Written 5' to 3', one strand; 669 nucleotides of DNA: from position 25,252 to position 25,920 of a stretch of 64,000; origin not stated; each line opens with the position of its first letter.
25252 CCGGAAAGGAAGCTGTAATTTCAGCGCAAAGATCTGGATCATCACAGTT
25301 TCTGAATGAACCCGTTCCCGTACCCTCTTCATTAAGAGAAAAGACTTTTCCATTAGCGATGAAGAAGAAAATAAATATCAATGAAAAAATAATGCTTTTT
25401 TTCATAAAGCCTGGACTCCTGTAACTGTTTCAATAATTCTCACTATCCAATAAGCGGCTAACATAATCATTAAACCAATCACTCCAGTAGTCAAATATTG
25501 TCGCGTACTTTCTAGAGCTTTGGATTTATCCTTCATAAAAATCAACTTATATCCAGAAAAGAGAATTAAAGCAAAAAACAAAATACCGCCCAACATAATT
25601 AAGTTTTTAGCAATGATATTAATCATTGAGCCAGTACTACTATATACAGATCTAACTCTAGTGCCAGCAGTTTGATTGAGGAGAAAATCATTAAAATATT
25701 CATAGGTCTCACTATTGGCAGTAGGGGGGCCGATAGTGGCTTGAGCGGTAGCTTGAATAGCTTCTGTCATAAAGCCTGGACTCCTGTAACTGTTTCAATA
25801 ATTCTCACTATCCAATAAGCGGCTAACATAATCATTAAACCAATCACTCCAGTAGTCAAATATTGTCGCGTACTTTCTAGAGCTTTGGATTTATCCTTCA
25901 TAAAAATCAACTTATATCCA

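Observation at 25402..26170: Exact 365-bp tandem duplication creating two identical pilin-like genes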

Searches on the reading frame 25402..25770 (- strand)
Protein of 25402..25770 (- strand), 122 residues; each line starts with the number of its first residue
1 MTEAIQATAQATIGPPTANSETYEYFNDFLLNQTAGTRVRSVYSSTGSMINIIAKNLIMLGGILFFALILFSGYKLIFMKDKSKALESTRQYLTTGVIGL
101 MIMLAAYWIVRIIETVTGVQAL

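Call 4: search_protein_families(library=pfam, proteins=[window:25402-25770:-], max_evalue=0.1)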
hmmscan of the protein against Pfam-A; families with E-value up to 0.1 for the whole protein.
window:25402-25770:- (122 aa): 1 family
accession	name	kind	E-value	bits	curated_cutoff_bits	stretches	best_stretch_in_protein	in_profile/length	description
PF08235.19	LNS2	-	0.074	12.9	32.3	1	35-94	55-113/226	LNS2 (Lipin/Ned1/Smp2)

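Call 7: find_encoding_contigs(protein=window:25402-25770:-, flank=6000, max_places=10)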
Protein window:25402-25770:- (122 aa): 2 contigs read that carry it; 2 places shown.
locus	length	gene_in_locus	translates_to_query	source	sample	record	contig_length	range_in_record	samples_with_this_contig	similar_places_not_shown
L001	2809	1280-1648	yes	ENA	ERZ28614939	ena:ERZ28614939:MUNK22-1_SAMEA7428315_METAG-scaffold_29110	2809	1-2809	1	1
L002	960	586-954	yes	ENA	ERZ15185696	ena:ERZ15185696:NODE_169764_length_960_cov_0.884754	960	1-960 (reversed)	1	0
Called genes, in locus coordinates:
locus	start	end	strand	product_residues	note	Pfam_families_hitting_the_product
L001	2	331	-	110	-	?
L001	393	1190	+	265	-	-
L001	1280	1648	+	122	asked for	-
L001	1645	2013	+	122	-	-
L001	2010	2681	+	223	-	PF18895:T4SS_pilin (weak)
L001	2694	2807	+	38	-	?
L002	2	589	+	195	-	?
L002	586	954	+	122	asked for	-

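Call 8: find_homologous_proteins(query=window:25402-25770:-, max_evalue=0.001)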
Query window:25402-25770:- (122 aa): 6 proteins with E <= 0.001 among 14 candidates.
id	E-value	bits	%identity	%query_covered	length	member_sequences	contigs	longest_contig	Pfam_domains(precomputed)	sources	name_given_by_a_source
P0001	3.1e-70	251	100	100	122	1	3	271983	-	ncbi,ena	-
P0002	1.3e-33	133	61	84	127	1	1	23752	-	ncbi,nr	ncbi:MAG: hypothetical protein Q4G02_01665 [bacterium]|nr:hypothetical protein [bacterium]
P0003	5.3e-32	128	59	86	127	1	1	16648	-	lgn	-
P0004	3.4e-31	125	53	97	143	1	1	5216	-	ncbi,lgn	-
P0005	7.4e-21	92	44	93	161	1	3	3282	-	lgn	-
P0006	2.1e-20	91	45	86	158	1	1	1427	-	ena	-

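Call 11: find_encoding_contigs(protein=P0002, flank=6000, max_places=4)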
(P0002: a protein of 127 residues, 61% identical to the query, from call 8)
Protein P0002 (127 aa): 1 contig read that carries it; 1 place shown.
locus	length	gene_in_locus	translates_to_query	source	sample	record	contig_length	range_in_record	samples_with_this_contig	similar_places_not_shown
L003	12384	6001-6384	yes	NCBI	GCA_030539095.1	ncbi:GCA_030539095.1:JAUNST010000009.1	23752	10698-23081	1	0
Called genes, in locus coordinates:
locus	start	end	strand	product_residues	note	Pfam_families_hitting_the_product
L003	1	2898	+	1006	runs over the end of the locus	PF07517:SecA_DEAD, PF01043:SecA_PP_bind, PF21090:P-loop_SecA, PF07516:SecA_SW, PF02810:SEC-C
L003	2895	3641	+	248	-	PF03372:Exo_endo_phos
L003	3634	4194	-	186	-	PF01467:CTP_transf_like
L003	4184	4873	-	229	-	PF01255:Prenyltransf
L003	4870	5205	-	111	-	-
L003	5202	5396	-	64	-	-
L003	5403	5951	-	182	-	PF04542:Sigma70_r2, PF08281:Sigma70_r4_2 (faint)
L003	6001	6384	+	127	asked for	-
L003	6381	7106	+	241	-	PF04956:TrbC (weak), PF18895:T4SS_pilin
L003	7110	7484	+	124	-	PF18895:T4SS_pilin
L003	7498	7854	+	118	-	-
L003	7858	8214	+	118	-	-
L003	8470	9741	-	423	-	PF00162:PGK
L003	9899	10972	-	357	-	PF00154:RecA_N, PF06745:ATPase (weak), PF08423:Rad51, PF13481:AAA_25 (faint), PF27531:MT3502_N (weak), PF21096:RecA_C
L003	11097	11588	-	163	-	-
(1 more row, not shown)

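Call 12: find_encoding_contigs(protein=P0003, flank=6000, max_places=4)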
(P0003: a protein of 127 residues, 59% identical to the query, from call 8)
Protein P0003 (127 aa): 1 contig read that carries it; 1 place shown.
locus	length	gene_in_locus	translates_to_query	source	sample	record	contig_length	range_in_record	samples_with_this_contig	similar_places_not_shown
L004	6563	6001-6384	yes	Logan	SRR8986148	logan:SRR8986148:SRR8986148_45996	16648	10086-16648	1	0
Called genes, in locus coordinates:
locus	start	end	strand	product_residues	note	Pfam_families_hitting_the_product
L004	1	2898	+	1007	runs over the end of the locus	PF07517:SecA_DEAD, PF01043:SecA_PP_bind, PF21090:P-loop_SecA, PF07516:SecA_SW, PF02810:SEC-C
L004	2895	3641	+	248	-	PF03372:Exo_endo_phos, PF14529:Exo_endo_phos_2 (faint)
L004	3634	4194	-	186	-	PF01467:CTP_transf_like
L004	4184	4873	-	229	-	PF01255:Prenyltransf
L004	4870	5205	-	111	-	-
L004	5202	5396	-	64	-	-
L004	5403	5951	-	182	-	PF04542:Sigma70_r2, PF08281:Sigma70_r4_2 (faint)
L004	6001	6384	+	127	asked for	-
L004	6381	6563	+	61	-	?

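Call 13: find_encoding_contigs(protein=P0004, flank=6000, max_places=4)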
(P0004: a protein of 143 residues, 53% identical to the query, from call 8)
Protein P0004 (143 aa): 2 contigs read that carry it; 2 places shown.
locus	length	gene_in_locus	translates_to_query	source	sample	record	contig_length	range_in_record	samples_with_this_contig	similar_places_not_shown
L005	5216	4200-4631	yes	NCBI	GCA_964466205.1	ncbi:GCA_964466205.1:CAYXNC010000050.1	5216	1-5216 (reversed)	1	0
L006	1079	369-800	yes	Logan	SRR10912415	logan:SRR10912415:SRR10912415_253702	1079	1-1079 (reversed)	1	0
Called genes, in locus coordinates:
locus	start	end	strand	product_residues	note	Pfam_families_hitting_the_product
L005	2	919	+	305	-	?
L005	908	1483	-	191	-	PF01467:CTP_transf_like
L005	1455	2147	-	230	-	PF01255:Prenyltransf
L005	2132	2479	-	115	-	-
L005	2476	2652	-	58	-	-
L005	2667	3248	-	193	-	PF07638:Sigma70_ECF (weak), PF04542:Sigma70_r2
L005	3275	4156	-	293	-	PF00348:polyprenyl_synt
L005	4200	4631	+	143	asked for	-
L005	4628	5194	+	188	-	PF18895:T4SS_pilin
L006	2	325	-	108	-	?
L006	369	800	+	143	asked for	-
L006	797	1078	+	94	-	?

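Call 17: search_protein_families(library=pfam, proteins=[P0002, P0003, P0004, P0005, P0006], max_evalue=0.1)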
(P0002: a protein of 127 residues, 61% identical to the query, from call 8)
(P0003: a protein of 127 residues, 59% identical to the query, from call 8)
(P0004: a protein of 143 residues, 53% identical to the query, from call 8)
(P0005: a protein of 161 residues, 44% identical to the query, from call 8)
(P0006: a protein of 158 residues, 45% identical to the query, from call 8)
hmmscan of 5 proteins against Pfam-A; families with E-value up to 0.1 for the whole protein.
P0002 (127 aa): 3 families
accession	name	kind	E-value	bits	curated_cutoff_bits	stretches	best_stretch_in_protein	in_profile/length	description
PF18895.5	T4SS_pilin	-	0.0067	16.9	26.6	1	54-118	8-71/71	Type IV secretion system pilin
PF10140.15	YukC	-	0.056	12.8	27.4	1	58-98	192-233/357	WXG100 protein secretion system (Wss), protein YukC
PF04956.18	TrbC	-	0.083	13.5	27.9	0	49-117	35-97/98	TrbC/VIRB2 pilin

P0003 (127 aa): 3 families
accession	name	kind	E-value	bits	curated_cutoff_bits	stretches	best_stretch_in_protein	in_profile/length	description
PF18895.5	T4SS_pilin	-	0.0017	18.8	26.6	1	54-118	8-71/71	Type IV secretion system pilin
PF10140.15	YukC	-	0.068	12.5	27.4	1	58-98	192-233/357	WXG100 protein secretion system (Wss), protein YukC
PF19727.4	DUF6219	-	0.091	13.1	27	0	63-91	33-61/69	Family of unknown function (DUF6219)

P0004 (143 aa): 2 families
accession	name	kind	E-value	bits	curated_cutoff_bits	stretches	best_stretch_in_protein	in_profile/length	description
PF01554.23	MatE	-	0.0027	17.8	24.9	1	62-126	63-127/161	MatE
PF18895.5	T4SS_pilin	-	0.048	14.2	26.6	1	67-134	5-71/71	Type IV secretion system pilin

P0005 (161 aa): 2 families
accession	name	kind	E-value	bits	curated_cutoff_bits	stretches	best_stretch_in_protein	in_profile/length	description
PF04657.19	DMT_YdcZ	-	0.026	15.2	24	1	95-155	37-94/140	Putative inner membrane exporter, YdcZ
PF01036.24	Bac_rhodopsin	-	0.034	14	24.6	1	89-152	123-186/224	Bacteriorhodopsin-like protein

P0006 (158 aa): 1 family
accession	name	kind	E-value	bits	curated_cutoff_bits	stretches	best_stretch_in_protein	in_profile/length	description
PF18895.5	T4SS_pilin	-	0.0031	18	26.6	1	81-148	5-71/71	Type IV secretion system pilin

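Call 18: find_related_loci(query=A1, collection=genome_contigs, flank=5000)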
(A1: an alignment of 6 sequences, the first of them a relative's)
Query A1 (122 aa) in genome_contigs; peptide patterns used: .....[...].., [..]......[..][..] (x = any residue, [..] = any of these).
70 stretches matched a pattern; 33 encode a relative of the query (tblastn E <= 1e-3); 33 distinct loci.
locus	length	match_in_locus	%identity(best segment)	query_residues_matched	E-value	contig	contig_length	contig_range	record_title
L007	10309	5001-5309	61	20-122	6e-40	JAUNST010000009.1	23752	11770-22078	MAG: bacterium isolate S4R_St_52 NODE_601_length_23752_cov_6.493185, whole genome shotgun sequence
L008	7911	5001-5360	33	3-122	1e-21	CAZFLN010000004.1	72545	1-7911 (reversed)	MAG TPA_asm: uncultured Pseudomonadales bacterium isolate SRP344714_co1_414 genome assembly, contig: NODE_810_length_725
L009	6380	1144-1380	44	39-119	2e-21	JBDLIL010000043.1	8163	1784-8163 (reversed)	MAG: Patescibacteria group bacterium isolate MAG029 MAG029_43, whole genome shotgun sequence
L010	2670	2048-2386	39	7-119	4e-21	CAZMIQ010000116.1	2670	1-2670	MAG TPA_asm: uncultured Pseudomonadales bacterium isolate SRP241326_co1_242 genome assembly, contig: NODE_41022_length_2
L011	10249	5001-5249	35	36-120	1e-18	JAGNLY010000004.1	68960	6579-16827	Candidatus Woesebacteria bacterium isolate Gw_Eff_bin_401 Gw_Eff_541_length_68960_cov_8.704212, whole genome shotgun seq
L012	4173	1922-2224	34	16-120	2e-18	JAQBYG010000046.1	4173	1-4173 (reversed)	MAG: bacterium isolate casp150-mb.307 NODE_49990_length_4173_cov_0.063574, whole genome shotgun sequence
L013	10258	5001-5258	38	29-118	8e-18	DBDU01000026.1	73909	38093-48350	MAG TPA_asm: Patescibacteria group bacterium UBA924 UBA924_contig_185, whole genome shotgun sequence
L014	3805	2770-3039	38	31-122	2e-17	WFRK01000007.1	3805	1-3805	MAG: Candidatus Microgenomates bacterium isolate S014_60 k151_112725, whole genome shotgun sequence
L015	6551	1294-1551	38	31-118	1e-16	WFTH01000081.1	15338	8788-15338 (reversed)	MAG: Candidatus Microgenomates bacterium isolate S139_139 k151_530667, whole genome shotgun sequence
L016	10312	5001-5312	33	16-118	9e-16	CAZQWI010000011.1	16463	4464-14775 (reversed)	MAG TPA_asm: uncultured Pseudomonadales bacterium isolate SRP192927_co6_53 genome assembly, contig: NODE_8039_length_164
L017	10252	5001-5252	37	37-122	1e-15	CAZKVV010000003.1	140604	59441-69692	MAG TPA_asm: uncultured Pseudomonadales bacterium isolate SRP286056_co2_531 genome assembly, contig: NODE_91_length_1406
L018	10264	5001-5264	31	31-120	1e-15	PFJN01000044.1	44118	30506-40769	MAG: Candidatus Pacebacteria bacterium CG_4_10_14_3_um_filter_34_15 CG_4_10_14_3_um_filter_scaffold_257_c, whole genome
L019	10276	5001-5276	32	31-122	1e-15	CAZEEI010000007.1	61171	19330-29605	MAG TPA_asm: uncultured Pseudomonadales bacterium isolate SRP192927_co7_719 genome assembly, contig: NODE_637_length_611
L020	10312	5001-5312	35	6-118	2e-15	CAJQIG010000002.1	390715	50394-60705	uncultured Patescibacteria group bacterium isolate 0.2_20180412_Bin_MAXBIN_228_sub_1 genome assembly, contig: c_00000000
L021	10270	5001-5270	36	31-122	2e-15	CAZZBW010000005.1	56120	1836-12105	MAG TPA_asm: uncultured Pseudomonadales bacterium isolate SRP192927_co7_727 genome assembly, contig: NODE_768_length_561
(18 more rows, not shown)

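Call 21: find_related_loci(query=P0001, collection=metagenome_contigs, flank=4000)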
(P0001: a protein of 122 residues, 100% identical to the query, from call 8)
Query P0001 (122 aa) in metagenome_contigs; peptide patterns used: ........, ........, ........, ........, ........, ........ (x = any residue, [..] = any of these).
281 stretches matched a pattern, but none encodes a relative of the query by tblastn (E <= 1e-3).

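Call 25: search_solved_structures(query=A1, max_evalue=10, show_alignments=2)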
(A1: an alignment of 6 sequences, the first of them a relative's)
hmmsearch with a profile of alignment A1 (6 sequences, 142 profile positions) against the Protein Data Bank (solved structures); distinct sequences matched with E-value up to 10: 2.
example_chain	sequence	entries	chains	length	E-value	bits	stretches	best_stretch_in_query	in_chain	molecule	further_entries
5h1q_A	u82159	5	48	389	0.4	13.8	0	51-98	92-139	Innexin-6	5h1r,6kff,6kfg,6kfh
8k3z_A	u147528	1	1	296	9.8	9.4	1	66-129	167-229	C-X-C chemokine receptor type 4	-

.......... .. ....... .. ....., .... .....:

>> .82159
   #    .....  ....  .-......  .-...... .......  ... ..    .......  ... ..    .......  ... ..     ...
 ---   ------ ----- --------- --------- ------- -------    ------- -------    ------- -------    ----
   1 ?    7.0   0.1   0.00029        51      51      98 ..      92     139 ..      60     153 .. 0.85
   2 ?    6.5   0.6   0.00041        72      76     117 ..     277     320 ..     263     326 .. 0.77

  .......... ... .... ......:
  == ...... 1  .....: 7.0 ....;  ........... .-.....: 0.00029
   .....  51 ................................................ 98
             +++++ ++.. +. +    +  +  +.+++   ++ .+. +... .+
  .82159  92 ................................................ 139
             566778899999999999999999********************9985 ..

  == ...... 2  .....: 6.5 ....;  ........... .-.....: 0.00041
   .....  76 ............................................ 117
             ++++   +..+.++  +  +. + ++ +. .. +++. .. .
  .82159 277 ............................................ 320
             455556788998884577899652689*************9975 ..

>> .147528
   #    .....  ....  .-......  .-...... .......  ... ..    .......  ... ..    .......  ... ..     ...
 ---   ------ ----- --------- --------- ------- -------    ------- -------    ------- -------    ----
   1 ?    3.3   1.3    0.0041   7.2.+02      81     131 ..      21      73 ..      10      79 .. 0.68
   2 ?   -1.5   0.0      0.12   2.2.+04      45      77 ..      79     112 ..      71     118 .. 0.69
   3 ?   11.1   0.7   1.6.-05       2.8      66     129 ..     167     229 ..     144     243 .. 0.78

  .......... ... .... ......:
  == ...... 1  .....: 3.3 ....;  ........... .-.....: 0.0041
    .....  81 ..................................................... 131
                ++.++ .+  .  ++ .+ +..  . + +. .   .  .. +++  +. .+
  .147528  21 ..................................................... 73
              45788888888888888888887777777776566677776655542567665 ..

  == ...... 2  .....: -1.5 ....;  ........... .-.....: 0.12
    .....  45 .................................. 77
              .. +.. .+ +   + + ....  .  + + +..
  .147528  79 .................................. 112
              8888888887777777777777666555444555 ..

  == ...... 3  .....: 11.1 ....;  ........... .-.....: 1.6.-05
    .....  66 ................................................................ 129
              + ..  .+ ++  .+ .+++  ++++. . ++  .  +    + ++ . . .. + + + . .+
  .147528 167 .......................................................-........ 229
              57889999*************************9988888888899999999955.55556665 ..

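Call 26: find_homologous_proteins(query=A1, max_evalue=0.001)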
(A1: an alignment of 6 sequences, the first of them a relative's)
Query A1 (6 sequences) (122 aa, profile of the alignment): 34 proteins with E <= 0.001 among 5439 candidates.
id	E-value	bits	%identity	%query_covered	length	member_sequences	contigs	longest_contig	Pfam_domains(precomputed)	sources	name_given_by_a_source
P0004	5.6e-60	219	53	97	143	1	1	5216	-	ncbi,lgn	-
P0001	7.3e-55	203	100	100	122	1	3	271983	-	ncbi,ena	-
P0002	9.8e-54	199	61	84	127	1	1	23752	-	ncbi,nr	ncbi:MAG: hypothetical protein Q4G02_01665 [bacterium]|nr:hypothetical protein [bacterium]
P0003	3.0e-53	197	59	86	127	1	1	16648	-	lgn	-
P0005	4.5e-53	197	44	93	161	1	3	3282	-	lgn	-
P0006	6.5e-52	193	45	86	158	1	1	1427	-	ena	-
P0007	2.5e-50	188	42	94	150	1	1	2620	-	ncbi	-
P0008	1.4e-48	182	51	93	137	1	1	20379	-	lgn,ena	-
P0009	4.3e-44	168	50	86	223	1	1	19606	-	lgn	-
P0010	4.7e-44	168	62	87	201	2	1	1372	-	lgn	-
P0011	6.9e-44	167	39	93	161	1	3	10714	-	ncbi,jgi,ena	-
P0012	4.6e-39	152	49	98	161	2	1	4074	-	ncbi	-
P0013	3.8e-38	149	48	96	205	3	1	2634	-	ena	-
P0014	1.4e-36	144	49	89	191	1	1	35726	-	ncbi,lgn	-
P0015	5.0e-22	96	40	71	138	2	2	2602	PF18895.6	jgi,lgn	-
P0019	7.5e-18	83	37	75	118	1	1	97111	PF18895.6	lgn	-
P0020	8.8e-18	83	31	70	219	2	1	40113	PF18895.6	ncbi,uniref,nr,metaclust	ncbi:MAG: hypothetical protein A2Y57_00340 [Candidatus Woykebacteria bacterium RBG_13_40_7b]|uniref:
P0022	6.3e-16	77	42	60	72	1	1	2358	PF18895.6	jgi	-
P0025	2.7e-12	65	36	64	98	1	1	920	PF18895.6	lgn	-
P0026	3.4e-10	58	30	33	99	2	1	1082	PF18895.6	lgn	-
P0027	7.0e-10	57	27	40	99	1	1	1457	PF18895.6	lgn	-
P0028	1.5e-9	56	26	69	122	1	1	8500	PF18895.6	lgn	-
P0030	9.6e-6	44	33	87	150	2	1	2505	PF18895.6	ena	-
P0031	3.6e-5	42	37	52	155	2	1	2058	PF18895.6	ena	-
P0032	3.9e-5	42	38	43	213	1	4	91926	PF18895.6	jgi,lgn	jgi:hypothetical protein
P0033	5.5e-5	41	32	60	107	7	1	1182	PF18895.6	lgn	-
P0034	4.4e-4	38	29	64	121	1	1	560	PF18895.6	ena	-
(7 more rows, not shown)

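Call 40: predict_structure(alignment_id=A2)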
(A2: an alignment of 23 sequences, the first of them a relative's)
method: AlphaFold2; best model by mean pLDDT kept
length: 122 residues; sequences in the alignment: 23
mean_pLDDT: 71.3   pTM: 0.44
mean pLDDT of the five models: 71.3, 65.9, 65.8, 65.6, 63.9
residues with pLDDT >= 90: 12; 70-90: 59; 50-70: 36; < 50: 15
segments of 3 or more residues with pLDDT < 50: 1-12
pLDDT, mean of each block of 10 residues (from residue 1): 41 50 55 54 63 81 89 87 87 89 87 77 54
secondary structure, 60 per line:
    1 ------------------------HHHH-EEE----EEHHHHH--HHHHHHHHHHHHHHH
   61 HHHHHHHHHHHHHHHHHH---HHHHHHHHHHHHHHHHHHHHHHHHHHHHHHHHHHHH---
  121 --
elements in order: H25-28 E30-32 H39-43 H46-78 H82-117

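Call 42: fold_search(model_id=the predicted structure, library=pdb)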
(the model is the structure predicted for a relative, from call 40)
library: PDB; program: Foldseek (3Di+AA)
matches with E <= 10: 23; with E <= 0.001: 0
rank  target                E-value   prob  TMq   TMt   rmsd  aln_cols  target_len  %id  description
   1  7usc_E                8.7e-01  0.92  0.47  0.38   4.2        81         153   12  Cryo-EM structure of WAVE Regulatory Complex (released 2022-09-21)
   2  7usd_E                1.6e+00  0.89  0.44  0.36   2.9        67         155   15  Cryo-EM structure of D-site Rac1-bound WAVE Regulatory Complex (released 2022-09-21)
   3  4n78_F                2.0e+00  0.85  0.44  0.35   2.9        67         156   15  The WAVE Regulatory Complex Links Diverse Receptors to the Actin Cytoskeleton (released 2014-02-05)
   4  8exh_A                4.2e+00  0.20  0.34  0.52   5.6        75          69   21  Agrobacterium tumefaciens Tpilus (released 2023-03-22)
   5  5sva_U                4.2e+00  0.14  0.35  0.29  15.4        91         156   18  Mediator-RNA Polymerase II Pre-Initiation Complex (released 2016-09-28)
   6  8cue_1A               4.8e+00  0.15  0.34  0.51   5.5        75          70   21  CryoEM structure of the T-pilus from Agrobacterium tumefaciens (released 2023-02-01)
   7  8dfu_0                5.1e+00  0.38  0.44  0.60   4.0        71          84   11  Cryo-EM structure of conjugation pili from Aeropyrum pernix (released 2023-03-22)
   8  9asc_A                5.1e+00  0.21  0.39  0.17   6.2        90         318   14  Cryo-EM Structure of the Glycosyltransferase ArnC from Salmonella enterica in the UDP-bound State Determined on Talos  (released 2025-02-05)
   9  4jq5_E                5.7e+00  0.20  0.41  0.52   3.7        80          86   12  Crystal structure of the human Nup49CCS2+3* coiled-coil segment (released 2014-09-24)
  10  8fai_A                6.1e+00  0.15  0.34  0.51   4.6        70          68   18  Cryo-EM structure of the Agrobacterium T-pilus (released 2024-03-13)
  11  9h95_A                6.1e+00  0.10  0.28  0.13  13.0       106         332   17  YnaI in closed conformation purified in DDM with additional lipids showing ligand-filled pockets (released 2025-09-24)
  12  9gix_A                6.9e+00  0.11  0.31  0.36  16.3        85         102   18  Structure of the human mitochondrial pyruvate carrier in the apo-state (released 2025-05-07)
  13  7lbm_i                7.8e+00  0.21  0.42  0.46   3.2        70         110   17  Structure of the human Mediator-bound transcription pre-initiation complex (released 2021-03-24)
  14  8a52_A                7.8e+00  0.15  0.37  0.15   3.4        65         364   15  Crystal structure of a chimeric LOV-Histidine kinase SB2F1 (asymmetrical variant, trigonal form with long c-axis) (released 2023-12-27)
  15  5by9_B                8.2e+00  0.23  0.39  0.22   2.3        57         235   16  The crystal structure of polyglycilated 14-3-3 protein from Giardia intestinalis (released 2016-04-27)
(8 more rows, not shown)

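Call 53: find_encoding_contigs(protein=P0010, flank=4000, max_places=3)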
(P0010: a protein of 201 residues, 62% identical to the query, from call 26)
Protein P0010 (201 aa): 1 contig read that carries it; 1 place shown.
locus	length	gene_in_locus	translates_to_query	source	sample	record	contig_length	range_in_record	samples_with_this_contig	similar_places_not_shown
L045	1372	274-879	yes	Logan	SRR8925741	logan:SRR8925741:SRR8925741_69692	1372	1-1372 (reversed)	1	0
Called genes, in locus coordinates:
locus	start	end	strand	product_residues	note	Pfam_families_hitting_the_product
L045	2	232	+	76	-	?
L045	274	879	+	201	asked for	-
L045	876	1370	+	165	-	?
